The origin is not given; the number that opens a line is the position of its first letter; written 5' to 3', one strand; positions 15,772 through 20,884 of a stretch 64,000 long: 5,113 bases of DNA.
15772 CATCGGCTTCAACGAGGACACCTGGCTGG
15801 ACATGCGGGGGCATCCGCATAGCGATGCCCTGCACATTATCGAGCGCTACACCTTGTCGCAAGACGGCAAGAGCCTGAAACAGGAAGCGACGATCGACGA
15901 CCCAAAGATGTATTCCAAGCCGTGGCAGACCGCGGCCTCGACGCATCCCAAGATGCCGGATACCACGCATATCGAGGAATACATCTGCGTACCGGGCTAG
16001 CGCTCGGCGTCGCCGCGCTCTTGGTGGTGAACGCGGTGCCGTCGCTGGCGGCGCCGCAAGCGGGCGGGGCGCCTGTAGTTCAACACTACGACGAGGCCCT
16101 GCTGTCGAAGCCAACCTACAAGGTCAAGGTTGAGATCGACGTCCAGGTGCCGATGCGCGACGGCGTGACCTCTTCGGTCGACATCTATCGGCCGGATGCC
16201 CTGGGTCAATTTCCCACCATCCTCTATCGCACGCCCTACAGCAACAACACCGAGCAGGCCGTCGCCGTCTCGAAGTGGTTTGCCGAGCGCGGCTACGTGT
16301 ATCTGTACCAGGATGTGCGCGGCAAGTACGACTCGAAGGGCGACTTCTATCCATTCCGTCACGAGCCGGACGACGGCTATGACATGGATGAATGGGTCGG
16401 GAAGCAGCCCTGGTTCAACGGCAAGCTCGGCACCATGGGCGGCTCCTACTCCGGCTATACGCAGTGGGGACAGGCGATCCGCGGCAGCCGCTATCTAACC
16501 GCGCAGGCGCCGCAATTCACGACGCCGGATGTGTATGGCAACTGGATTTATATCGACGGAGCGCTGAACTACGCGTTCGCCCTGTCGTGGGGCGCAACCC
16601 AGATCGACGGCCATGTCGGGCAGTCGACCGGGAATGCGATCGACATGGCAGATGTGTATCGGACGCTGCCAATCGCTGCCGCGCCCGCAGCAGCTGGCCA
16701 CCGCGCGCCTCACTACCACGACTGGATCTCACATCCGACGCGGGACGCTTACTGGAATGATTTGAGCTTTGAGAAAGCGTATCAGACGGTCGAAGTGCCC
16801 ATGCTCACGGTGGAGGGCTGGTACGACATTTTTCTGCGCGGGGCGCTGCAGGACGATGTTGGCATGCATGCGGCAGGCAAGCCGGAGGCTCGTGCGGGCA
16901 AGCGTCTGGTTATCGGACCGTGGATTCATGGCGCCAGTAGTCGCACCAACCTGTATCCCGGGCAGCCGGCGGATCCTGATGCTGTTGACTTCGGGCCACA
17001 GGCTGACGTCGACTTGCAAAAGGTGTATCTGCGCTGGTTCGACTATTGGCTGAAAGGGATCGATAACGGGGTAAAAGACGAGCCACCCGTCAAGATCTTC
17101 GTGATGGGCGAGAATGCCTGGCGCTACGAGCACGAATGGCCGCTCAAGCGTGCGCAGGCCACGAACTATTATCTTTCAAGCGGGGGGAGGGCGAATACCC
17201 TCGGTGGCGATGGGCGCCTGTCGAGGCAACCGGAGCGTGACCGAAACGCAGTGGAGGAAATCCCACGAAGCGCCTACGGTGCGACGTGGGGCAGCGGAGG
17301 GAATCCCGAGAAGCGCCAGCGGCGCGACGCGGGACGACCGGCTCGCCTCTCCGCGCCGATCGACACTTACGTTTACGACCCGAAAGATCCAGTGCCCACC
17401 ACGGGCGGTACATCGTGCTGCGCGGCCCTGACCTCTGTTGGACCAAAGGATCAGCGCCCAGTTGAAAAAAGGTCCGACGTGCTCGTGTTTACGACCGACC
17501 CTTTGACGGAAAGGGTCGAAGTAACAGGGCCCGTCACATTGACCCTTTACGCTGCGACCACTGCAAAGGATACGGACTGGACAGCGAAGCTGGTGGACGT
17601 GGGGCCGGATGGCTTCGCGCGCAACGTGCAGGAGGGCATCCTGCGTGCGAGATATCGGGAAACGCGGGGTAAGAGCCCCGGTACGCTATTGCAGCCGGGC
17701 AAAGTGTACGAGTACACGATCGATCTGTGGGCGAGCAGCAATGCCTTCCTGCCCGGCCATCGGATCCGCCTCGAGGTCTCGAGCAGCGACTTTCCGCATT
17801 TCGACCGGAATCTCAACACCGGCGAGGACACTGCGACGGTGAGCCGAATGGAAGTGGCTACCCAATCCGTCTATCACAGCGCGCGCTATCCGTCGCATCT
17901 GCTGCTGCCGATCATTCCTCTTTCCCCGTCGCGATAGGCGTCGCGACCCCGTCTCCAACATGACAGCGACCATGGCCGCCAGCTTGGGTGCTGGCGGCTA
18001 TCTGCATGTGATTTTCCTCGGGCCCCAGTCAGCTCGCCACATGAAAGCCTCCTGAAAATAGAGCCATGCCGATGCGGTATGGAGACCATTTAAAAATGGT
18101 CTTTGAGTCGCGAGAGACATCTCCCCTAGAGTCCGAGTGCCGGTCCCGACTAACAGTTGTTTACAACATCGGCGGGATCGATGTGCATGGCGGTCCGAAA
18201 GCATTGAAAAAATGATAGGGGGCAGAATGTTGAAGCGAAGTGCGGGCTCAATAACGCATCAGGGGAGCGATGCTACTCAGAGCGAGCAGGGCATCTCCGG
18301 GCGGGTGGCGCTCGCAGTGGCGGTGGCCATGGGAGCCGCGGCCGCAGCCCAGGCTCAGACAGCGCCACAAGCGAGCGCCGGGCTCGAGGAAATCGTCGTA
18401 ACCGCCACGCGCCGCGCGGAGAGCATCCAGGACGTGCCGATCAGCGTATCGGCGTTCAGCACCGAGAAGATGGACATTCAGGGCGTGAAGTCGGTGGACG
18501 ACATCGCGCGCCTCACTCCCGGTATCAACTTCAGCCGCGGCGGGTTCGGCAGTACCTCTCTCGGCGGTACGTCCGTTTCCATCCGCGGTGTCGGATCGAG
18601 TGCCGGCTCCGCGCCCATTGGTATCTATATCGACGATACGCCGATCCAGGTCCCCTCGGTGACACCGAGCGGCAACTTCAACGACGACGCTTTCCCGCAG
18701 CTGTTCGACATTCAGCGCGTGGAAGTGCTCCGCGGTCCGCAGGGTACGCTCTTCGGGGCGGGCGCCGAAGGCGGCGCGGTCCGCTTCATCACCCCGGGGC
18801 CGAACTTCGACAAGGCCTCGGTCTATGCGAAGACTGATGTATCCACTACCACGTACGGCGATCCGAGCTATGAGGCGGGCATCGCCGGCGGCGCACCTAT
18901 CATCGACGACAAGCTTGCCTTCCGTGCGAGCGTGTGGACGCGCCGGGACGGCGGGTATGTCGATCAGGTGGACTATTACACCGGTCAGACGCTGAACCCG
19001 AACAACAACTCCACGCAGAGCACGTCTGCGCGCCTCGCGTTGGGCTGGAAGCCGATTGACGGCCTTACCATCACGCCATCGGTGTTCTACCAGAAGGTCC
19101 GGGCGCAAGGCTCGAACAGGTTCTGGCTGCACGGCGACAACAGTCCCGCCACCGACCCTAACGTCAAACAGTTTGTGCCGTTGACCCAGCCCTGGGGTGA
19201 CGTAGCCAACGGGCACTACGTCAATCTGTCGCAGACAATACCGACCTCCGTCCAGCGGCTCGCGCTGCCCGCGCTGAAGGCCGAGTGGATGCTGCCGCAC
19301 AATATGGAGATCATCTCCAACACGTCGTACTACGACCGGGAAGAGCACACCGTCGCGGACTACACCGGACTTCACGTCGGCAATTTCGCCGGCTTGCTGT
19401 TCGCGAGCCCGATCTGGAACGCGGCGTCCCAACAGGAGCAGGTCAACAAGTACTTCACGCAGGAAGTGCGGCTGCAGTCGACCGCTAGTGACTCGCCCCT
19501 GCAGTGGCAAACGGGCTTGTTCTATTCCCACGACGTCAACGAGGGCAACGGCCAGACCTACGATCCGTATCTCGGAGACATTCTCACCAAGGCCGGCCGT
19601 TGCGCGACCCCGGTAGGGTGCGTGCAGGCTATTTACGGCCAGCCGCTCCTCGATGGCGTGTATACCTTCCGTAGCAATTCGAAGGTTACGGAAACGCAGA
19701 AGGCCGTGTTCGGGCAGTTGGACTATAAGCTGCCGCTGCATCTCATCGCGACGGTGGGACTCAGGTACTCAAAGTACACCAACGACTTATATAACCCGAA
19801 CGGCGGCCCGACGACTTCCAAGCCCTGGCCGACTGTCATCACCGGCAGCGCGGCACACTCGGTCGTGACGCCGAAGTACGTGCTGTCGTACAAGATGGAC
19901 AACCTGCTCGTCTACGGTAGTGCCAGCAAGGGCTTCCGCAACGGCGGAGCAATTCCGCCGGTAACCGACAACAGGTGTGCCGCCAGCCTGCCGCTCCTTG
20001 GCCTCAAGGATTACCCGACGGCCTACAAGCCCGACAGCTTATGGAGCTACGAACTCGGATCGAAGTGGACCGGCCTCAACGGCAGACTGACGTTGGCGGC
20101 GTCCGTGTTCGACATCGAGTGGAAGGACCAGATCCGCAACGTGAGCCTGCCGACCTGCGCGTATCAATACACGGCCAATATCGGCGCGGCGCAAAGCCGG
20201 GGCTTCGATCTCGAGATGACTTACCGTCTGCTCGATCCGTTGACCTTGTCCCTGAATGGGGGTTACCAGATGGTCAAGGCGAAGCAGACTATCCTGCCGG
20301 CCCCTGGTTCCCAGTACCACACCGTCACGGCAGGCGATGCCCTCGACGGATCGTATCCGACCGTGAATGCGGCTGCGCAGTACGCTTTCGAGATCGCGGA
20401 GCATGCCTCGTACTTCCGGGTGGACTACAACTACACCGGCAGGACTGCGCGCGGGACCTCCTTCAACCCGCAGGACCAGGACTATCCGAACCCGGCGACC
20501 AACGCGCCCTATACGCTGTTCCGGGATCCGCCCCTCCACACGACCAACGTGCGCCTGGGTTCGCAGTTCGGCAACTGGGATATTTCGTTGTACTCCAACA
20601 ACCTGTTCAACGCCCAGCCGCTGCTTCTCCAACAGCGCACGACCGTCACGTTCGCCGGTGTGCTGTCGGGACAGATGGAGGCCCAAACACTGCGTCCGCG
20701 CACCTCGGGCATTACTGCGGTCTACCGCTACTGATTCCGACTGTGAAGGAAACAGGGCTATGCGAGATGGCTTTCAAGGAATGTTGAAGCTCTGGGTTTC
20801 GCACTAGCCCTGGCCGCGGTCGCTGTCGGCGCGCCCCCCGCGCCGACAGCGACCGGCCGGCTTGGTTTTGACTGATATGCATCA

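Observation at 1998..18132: Six copies of one ~67-bp operator+promoter module tie at least six transcription units into a putative LysR-type regulon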

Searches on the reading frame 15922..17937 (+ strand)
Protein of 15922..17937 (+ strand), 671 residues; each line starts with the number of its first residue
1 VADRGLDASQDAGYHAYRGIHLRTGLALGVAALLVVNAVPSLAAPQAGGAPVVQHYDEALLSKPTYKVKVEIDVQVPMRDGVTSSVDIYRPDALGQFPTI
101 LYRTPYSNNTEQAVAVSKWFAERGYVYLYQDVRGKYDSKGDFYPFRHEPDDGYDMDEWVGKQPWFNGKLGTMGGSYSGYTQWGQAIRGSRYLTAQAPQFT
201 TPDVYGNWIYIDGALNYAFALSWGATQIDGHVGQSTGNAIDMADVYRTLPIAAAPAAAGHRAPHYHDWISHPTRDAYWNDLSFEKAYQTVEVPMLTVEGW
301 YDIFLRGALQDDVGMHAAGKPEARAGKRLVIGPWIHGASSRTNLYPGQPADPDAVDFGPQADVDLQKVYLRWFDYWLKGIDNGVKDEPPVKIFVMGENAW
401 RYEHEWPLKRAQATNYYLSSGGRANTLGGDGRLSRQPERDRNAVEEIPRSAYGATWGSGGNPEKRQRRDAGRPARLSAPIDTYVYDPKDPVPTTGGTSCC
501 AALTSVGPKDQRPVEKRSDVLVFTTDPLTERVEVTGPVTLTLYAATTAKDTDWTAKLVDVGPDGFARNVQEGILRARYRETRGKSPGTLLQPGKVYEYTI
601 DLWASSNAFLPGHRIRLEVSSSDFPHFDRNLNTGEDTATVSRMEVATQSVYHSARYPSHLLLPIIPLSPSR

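Call 6: search_protein_families(library=pfam, proteins=[window:15922-17937:+])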
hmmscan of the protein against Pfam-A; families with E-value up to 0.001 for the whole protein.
window:15922-17937:+ (671 aa): 2 families
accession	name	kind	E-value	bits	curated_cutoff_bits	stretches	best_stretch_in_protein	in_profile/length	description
PF08530.16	PepX_C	-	2.6e-53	181.6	22.5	1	382-660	1-216/217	X-Pro dipeptidyl-peptidase C-terminal non-catalytic domain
PF02129.25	Peptidase_S15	-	4.8e-52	177.7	23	1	80-337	1-261/262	X-Pro dipeptidyl-peptidase (S15 family)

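Call 33: search_protein_families(library=ncbifam, proteins=[window:15922-17937:+], max_evalue=0.00001)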
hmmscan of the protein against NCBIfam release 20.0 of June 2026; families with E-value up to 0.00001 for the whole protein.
window:15922-17937:+ (671 aa): 3 families
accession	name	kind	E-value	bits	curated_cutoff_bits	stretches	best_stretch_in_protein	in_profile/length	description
TIGR00976.1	CocE_NonD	subfamily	5.3e-127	425.1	66.3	2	76-437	1-364/550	CocE/NonD family hydrolase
NF003780.0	PRK05371.1-1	subfamily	2.2e-19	69.3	642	2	515-642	450-575/594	Xaa-Pro dipeptidyl-peptidase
NF003782.0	PRK05371.1-3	subfamily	6.1e-11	41.4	711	0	522-625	517-617/648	Xaa-Pro dipeptidyl-peptidase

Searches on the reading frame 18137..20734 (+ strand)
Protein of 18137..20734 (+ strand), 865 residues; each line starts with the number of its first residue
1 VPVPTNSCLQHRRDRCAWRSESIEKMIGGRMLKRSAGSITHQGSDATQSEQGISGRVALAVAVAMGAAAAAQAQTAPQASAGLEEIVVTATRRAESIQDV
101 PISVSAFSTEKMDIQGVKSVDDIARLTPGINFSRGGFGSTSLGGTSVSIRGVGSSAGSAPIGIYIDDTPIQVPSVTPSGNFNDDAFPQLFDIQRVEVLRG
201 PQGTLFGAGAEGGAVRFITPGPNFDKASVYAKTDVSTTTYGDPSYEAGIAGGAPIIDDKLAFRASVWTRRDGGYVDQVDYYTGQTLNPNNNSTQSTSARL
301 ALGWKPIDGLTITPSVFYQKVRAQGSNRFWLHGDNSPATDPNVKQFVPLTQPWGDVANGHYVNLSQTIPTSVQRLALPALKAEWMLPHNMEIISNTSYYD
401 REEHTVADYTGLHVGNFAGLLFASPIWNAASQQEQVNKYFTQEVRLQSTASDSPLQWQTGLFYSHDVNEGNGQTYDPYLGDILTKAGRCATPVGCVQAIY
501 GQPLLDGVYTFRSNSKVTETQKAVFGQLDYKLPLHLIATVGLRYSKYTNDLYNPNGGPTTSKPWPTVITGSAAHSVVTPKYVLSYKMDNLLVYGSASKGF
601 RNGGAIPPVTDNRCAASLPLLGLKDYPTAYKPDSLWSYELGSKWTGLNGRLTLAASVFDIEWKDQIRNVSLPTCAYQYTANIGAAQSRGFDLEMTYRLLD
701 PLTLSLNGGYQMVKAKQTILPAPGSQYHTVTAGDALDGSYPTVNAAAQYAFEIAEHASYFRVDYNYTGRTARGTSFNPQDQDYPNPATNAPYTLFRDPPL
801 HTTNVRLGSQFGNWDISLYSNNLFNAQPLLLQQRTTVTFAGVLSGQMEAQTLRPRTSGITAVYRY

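Call 6: search_protein_families(library=pfam, proteins=[window:18137-20734:+])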
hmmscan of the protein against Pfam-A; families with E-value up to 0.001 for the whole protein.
window:18137-20734:+ (865 aa): 2 families
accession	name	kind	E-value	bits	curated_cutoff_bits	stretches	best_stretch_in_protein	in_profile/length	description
PF00593.30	TonB_dep_Rec_b-barrel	-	4.6e-31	109.6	27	1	383-823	76-436/436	TonB dependent receptor-like, beta-barrel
PF07715.20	Plug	-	2e-19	70.5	23.9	1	97-214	2-107/107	TonB-dependent Receptor Plug Domain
